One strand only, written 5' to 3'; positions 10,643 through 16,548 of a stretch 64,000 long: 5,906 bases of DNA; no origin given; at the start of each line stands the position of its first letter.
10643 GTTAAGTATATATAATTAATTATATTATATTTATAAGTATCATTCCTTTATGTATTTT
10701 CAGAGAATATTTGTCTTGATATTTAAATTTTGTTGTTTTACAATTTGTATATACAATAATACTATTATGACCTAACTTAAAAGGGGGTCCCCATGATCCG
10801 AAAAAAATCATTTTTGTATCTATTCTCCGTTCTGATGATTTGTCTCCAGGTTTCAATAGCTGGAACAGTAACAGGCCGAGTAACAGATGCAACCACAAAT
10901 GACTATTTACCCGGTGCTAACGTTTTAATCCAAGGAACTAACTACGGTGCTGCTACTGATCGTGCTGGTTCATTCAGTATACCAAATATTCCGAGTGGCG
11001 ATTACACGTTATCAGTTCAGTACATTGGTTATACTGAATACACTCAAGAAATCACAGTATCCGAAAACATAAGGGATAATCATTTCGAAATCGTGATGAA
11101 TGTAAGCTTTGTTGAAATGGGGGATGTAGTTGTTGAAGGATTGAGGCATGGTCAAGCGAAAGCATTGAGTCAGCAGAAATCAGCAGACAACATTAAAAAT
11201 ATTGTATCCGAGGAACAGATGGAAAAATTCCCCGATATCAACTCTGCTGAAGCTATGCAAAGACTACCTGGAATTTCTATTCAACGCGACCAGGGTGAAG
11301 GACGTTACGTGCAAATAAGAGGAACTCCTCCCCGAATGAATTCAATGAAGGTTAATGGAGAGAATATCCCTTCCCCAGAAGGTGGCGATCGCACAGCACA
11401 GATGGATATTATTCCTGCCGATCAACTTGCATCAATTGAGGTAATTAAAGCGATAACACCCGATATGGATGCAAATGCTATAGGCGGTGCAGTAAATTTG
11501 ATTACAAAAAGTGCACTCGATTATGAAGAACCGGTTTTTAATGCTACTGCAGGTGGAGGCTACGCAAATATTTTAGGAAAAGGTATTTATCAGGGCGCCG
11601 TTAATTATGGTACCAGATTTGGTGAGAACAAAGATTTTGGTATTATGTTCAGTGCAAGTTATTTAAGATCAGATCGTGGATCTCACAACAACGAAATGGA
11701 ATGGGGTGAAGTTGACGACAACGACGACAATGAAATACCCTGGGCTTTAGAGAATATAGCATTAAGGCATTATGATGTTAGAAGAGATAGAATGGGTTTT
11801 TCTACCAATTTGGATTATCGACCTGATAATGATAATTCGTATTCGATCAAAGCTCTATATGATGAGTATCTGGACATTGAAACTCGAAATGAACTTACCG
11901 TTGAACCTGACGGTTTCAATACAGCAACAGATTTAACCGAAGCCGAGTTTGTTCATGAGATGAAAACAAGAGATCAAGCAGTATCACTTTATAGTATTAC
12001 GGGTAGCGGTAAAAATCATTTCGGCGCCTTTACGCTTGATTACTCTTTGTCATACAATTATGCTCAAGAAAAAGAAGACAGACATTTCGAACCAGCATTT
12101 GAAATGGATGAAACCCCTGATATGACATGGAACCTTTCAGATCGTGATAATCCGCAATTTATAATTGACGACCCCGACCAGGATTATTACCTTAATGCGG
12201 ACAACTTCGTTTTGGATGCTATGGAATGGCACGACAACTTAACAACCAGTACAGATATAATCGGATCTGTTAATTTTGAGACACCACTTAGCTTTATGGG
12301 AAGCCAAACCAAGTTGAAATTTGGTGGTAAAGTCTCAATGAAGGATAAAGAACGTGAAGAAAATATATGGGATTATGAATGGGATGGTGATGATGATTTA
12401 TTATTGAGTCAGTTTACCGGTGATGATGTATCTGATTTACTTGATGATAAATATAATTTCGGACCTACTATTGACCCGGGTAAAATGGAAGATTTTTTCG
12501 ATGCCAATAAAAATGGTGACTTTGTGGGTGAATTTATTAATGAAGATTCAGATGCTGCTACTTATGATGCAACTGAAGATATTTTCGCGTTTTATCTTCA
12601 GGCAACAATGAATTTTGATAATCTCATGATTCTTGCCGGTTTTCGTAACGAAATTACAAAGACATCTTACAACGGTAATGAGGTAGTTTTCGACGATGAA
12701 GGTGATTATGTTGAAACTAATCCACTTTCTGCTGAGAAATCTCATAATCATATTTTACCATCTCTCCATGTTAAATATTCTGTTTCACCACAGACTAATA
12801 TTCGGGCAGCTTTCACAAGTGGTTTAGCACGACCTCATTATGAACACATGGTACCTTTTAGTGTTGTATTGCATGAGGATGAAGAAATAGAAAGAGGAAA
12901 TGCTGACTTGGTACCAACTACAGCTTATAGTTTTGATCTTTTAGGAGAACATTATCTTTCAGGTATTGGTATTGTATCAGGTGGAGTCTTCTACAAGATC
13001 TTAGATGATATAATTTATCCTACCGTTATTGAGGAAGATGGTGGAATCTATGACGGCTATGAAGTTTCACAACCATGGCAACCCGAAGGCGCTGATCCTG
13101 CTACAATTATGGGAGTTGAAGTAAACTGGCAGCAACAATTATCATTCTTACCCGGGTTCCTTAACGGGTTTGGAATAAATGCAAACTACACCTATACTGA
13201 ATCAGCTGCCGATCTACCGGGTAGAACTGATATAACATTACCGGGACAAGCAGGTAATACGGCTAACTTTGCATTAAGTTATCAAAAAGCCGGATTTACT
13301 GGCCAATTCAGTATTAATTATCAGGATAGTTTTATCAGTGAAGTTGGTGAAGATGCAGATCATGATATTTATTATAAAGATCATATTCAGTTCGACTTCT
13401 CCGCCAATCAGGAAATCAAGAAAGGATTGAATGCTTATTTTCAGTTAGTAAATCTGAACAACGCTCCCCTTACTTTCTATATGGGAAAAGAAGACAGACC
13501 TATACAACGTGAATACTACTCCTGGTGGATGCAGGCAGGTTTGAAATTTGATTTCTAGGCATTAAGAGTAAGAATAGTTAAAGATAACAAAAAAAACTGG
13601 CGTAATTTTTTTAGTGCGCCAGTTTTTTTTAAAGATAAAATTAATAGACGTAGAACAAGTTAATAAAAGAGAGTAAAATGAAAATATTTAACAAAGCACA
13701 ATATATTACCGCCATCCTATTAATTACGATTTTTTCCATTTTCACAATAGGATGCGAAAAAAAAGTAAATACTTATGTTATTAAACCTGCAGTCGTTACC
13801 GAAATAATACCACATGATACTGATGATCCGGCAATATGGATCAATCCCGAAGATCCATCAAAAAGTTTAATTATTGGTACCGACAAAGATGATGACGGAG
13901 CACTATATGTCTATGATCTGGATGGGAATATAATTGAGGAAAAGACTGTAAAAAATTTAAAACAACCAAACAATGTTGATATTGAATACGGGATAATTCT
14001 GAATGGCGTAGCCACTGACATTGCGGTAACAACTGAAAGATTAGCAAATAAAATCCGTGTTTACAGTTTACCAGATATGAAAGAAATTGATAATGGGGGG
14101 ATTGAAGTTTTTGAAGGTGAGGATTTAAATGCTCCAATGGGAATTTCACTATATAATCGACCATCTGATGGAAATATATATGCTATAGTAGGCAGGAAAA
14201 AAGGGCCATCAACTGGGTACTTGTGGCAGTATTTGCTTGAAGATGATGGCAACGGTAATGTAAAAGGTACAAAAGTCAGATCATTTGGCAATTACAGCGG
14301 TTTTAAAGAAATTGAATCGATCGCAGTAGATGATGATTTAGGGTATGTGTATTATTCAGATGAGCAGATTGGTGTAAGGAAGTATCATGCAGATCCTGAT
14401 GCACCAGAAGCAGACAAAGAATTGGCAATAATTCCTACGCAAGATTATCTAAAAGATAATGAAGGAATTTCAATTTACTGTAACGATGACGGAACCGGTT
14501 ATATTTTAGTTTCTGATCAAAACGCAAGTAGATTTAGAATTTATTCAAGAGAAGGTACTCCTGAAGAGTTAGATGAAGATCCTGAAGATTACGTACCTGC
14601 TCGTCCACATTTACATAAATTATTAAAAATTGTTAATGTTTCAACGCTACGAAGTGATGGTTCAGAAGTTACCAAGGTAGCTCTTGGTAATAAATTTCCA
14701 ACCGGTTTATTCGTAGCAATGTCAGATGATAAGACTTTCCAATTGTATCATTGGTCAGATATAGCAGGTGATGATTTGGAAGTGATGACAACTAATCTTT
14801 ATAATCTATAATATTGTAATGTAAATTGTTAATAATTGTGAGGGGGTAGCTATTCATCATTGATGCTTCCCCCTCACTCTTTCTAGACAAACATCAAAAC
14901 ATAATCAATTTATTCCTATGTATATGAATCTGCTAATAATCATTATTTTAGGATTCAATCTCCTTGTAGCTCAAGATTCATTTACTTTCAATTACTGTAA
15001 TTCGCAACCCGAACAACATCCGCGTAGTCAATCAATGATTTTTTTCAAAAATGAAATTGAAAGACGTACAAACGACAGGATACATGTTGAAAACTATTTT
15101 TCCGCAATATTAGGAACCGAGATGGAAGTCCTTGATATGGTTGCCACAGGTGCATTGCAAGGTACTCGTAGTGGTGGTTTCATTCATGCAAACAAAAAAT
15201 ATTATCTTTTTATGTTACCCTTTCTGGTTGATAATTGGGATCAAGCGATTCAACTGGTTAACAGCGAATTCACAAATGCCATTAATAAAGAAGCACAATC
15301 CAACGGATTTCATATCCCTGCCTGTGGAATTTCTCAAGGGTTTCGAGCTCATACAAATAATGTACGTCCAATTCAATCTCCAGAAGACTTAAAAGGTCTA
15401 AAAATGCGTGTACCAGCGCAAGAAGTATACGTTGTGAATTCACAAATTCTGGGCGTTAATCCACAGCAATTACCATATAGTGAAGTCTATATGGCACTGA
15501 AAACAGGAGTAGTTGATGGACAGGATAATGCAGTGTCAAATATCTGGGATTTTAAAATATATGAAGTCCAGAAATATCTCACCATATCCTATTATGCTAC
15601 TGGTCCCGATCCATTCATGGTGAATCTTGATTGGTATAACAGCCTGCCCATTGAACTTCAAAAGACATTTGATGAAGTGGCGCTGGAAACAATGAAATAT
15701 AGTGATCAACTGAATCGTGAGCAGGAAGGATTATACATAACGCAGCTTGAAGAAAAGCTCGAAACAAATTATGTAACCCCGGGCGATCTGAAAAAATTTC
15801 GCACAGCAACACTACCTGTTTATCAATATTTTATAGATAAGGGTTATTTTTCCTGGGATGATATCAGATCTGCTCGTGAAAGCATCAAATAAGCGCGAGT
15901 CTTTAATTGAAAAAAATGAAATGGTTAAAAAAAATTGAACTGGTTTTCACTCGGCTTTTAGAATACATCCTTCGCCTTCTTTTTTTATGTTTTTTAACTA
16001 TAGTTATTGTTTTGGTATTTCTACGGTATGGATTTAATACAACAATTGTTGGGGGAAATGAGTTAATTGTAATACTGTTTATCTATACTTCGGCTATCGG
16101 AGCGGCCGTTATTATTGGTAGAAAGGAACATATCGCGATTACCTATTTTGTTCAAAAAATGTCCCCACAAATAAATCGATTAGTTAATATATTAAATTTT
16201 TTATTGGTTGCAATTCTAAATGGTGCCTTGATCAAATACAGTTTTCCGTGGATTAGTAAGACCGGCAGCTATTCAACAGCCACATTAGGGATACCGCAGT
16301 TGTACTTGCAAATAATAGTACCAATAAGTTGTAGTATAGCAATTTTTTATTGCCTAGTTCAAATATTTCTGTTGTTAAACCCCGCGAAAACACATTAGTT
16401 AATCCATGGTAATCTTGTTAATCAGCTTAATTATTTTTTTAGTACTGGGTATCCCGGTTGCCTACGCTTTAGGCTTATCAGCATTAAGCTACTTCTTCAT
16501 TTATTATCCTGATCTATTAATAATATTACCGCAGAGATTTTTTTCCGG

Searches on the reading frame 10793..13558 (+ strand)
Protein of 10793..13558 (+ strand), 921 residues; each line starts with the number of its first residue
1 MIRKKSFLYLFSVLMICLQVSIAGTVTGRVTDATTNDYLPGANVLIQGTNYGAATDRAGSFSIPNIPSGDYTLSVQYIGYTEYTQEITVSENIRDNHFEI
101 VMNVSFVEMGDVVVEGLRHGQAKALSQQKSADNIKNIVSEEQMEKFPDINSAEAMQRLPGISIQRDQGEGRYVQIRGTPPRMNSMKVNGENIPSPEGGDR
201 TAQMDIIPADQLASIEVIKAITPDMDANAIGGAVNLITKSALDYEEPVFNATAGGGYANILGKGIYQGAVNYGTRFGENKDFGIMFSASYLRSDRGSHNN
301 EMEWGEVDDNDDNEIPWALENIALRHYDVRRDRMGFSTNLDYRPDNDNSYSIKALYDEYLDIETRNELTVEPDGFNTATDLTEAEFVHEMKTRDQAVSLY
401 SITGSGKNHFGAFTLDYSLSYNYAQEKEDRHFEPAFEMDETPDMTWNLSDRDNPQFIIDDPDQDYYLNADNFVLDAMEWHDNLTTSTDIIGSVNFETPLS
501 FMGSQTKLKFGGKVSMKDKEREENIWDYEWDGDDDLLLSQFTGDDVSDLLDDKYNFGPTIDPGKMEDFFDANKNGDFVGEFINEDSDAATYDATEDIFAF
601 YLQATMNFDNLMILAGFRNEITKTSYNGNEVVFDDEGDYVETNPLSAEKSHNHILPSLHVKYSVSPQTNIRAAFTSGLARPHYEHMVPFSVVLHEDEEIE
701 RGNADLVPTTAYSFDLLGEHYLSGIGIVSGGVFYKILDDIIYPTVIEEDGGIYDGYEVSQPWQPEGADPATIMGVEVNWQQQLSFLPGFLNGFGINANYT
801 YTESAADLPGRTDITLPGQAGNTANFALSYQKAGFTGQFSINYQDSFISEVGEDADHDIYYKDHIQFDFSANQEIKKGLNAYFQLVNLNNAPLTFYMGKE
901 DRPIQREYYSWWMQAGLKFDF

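Call 3: search_protein_families(library=pfam, proteins=[window:10793-13558:+])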
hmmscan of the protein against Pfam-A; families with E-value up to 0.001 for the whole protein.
window:10793-13558:+ (921 aa): 7 families
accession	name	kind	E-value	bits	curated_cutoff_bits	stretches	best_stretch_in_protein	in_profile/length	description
PF13715.12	CarbopepD_reg_2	-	2.5e-22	79.2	32.2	1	26-114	1-88/88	CarboxypepD_reg-like domain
PF14905.12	OMP_b-brl_3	-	1.4e-17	64.4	27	1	578-888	95-373/408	Outer membrane protein beta-barrel family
PF13620.12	CarboxypepD_reg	-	2.4e-17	63.5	32.3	1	25-92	1-72/82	Carboxypeptidase regulatory-like domain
PF07715.20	Plug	-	1.5e-15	58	23.9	1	132-233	6-107/107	TonB-dependent Receptor Plug Domain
PF09430.16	EMC7_beta-sandw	-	1.3e-05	25.8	26.6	1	36-96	4-68/122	ER membrane protein complex subunit 7, beta-sandwich domain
PF08308.17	PEGA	-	1.9e-05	24.9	20.8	1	40-92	11-58/71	PEGA domain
PF14686.12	fn3_3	-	2.6e-05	24.3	24.4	1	47-91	23-69/75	Polysaccharide lyase family 4, domain II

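Call 4: search_protein_families(library=ncbifam, proteins=[window:10793-13558:+])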
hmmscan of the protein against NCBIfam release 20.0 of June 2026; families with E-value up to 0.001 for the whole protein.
window:10793-13558:+ (921 aa): 9 families
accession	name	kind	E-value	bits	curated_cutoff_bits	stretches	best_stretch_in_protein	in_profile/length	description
TIGR01782.1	TonB-Xanth-Caul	subfamily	8.4e-155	517.3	310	1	111-917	3-864/868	TonB-dependent receptor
TIGR04056.1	OMP_RagA_SusC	subfamily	6.9e-21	74.3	368.25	1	25-178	2-145/981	SusC/RagA family TonB-linked outer membrane protein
TIGR01785.1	TonB-hemin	subfamily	1.6e-14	53.3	316.85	2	135-244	22-134/677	TonB-dependent heme/hemoglobin receptor family protein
TIGR01786.1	TonB-hemlactrns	subfamily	4.7e-14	51.7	323.75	1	127-807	17-590/719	TonB-dependent hemoglobin/transferrin/lactoferrin family receptor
NF052345.1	S_layer_anammox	exception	6.6e-12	43.6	1400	1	23-103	1312-1394/1596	Kustd1514 family S-layer glycoprotein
NF007926.1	PRK10641.1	equivalog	2.8e-08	32.8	836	1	136-312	49-233/617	TonB-dependent vitamin B12 receptor BtuB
NF041535.1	TonB_rec_PqqU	equivalog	6.6e-08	31.3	1200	0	123-277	9-167/676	TonB-dependent receptor PqqU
TIGR01779.1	TonB-B12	equivalog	5.3e-07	28.6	599.7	1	135-266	49-181/614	TonB-dependent vitamin B12 receptor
NF049947.1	TonB_dep_PCPU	exception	0.00042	18.6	800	0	135-294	54-214/685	TonB-dependent receptor, PCPU motif-type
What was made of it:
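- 10793..13558 (+): TonB-dependent outer-membrane receptor with an N-terminal carboxypeptidase-regulatory-like domain. TIGR01782 517 bits, cut-off 310; PF07715 Plug; PF13715 (calls 3, 4).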

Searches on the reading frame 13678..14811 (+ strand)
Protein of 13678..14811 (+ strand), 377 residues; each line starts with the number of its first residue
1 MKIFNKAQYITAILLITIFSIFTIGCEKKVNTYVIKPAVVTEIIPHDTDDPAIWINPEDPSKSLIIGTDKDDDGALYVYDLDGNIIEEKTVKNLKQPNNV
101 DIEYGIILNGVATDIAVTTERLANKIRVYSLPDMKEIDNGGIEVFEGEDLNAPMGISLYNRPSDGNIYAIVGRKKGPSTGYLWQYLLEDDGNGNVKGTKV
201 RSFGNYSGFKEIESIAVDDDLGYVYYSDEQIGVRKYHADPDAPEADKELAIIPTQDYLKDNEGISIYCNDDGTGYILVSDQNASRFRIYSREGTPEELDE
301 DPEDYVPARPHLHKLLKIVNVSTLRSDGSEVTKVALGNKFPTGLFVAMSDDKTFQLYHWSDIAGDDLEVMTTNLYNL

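Call 7: search_protein_families(library=ncbifam, proteins=[window:13678-14811:+], max_evalue=0.00001)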
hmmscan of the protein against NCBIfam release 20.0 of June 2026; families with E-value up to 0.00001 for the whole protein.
window:13678-14811:+ (377 aa): 1 family
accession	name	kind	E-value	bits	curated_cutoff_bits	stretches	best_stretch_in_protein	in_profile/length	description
NF045638.1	Mrt_dep_phytase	exception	2.6e-36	125.3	440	1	43-291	37-279/430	myxosortase-dependent phytase-like phosphatase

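Call 8: search_protein_families(library=pfam, proteins=[window:13678-14811:+], max_evalue=0.00001)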
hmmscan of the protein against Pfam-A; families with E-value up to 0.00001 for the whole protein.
window:13678-14811:+ (377 aa): 1 family
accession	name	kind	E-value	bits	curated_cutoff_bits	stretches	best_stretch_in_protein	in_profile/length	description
PF02333.21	Phytase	-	4.8e-46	157.9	21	1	47-352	48-334/375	Phytase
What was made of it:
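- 13678..14811 (+): Beta-propeller phytase, a lipoprotein. PF02333 158 bits (call 8).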

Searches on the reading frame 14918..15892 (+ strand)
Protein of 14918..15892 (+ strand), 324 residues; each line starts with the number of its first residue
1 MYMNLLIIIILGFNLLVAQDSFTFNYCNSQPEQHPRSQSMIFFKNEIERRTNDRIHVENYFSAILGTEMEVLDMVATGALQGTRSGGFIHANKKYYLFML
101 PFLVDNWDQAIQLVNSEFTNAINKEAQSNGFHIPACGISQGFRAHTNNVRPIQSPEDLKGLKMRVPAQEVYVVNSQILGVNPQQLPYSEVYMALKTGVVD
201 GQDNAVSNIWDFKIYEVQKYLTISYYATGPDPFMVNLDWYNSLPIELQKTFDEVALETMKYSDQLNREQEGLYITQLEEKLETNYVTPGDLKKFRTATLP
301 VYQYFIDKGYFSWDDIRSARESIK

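Call 7: search_protein_families(library=ncbifam, proteins=[window:14918-15892:+], max_evalue=0.00001)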
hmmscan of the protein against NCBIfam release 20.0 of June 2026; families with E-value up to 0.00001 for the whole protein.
window:14918-15892:+ (324 aa): 2 families
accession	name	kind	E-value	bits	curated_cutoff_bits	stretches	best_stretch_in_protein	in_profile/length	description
TIGR00787.1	dctP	subfamily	1.4e-52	178.7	175.05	1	29-278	4-254/257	DctP family TRAP transporter solute-binding subunit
NF037995.1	TRAP_S1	subfamily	8.1e-48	163.1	50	1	29-280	5-256/271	TRAP transporter substrate-binding protein DctP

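Call 8: search_protein_families(library=pfam, proteins=[window:14918-15892:+], max_evalue=0.00001)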
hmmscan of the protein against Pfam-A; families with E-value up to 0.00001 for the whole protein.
window:14918-15892:+ (324 aa): 1 family
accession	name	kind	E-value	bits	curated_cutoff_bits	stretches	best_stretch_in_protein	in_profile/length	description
PF03480.18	DctP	-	3.5e-67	227.2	23.4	1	30-305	5-283/286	Bacterial extracellular solute-binding protein, family 7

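Call 55: search_solved_structures(query=window:14918-15892:+, max_evalue=1e-15)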
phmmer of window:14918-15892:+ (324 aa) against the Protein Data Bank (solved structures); distinct sequences matched with E-value up to 1e-15: 71 (the best 60 are shown).
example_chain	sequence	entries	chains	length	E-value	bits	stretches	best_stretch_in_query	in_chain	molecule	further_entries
4p47_A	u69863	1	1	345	9e-37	130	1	20-306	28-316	TRAP dicarboxylate transporter, DctP subunit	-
4mmp_A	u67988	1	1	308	3.7e-32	114.9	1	38-308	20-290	Sialic Acid Binding Protein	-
9dsy_A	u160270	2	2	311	1.7e-31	112.7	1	20-317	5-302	C4-dicarboxylate-binding periplasmic protein DctP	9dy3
9bhf_A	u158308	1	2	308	7.3e-31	110.6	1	41-308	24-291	DctP family TRAP transporter solute-binding subunit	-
9bh3_A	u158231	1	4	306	7.4e-31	110.6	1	41-308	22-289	DctP family TRAP transporter solute-binding subunit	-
4o94_A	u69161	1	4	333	1.8e-30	109.4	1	26-305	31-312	TRAP dicarboxylate transporter DctP subunit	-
2wx9_A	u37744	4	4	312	5.4e-30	107.8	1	41-307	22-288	SIALIC ACID-BINDING PERIPLASMIC PROTEIN SIAP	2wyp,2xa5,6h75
2cex_A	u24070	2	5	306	5.7e-30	107.7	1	41-307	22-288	PROTEIN HI0146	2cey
2wyk_A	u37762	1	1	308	5.8e-30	107.7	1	41-307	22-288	SIALIC ACID-BINDING PERIPLASMIC PROTEIN SIAP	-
2v4c_A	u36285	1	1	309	5.8e-30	107.7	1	41-307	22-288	SIALIC ACID-BINDING PERIPLASMIC PROTEIN SIAP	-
2xxk_A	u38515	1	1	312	5.9e-30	107.7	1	41-307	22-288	SIALIC ACID-BINDING PERIPLASMIC PROTEIN SIAP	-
3b50_A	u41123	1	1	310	5.9e-30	107.7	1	41-307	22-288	Sialic acid-binding periplasmic protein siaP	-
2xwv_A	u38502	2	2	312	6e-30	107.6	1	41-307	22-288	SIALIC ACID-BINDING PERIPLASMIC PROTEIN SIAP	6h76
8cp7_A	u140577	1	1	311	8.6e-30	107.1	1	42-307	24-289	Sialic acid-binding periplasmic protein SiaP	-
2xwi_A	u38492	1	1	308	1.6e-29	106.3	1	41-307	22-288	SIALIC ACID-BINDING PERIPLASMIC PROTEIN SIAP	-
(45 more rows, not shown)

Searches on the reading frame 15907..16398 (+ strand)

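Call 7: search_protein_families(library=ncbifam, proteins=[window:15907-16398:+], max_evalue=0.00001)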
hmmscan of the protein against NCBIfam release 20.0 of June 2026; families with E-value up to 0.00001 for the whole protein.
window:15907-16398:+ (163 aa): 1 family
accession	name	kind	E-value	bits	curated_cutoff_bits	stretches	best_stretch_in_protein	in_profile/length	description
NF007374.1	PRK09877.1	equivalog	1.2e-14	55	260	1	16-148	3-136/157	2,3-diketo-L-gulonate TRAP transporter small permease YiaM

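Call 8: search_protein_families(library=pfam, proteins=[window:15907-16398:+], max_evalue=0.00001)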
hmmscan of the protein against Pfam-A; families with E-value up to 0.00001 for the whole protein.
window:15907-16398:+ (163 aa): 1 family
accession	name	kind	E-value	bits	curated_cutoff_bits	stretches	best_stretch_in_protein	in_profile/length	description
PF04290.18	DctQ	-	1.5e-23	83.6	28.3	1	31-156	3-129/132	Tripartite ATP-independent periplasmic transporters, DctQ component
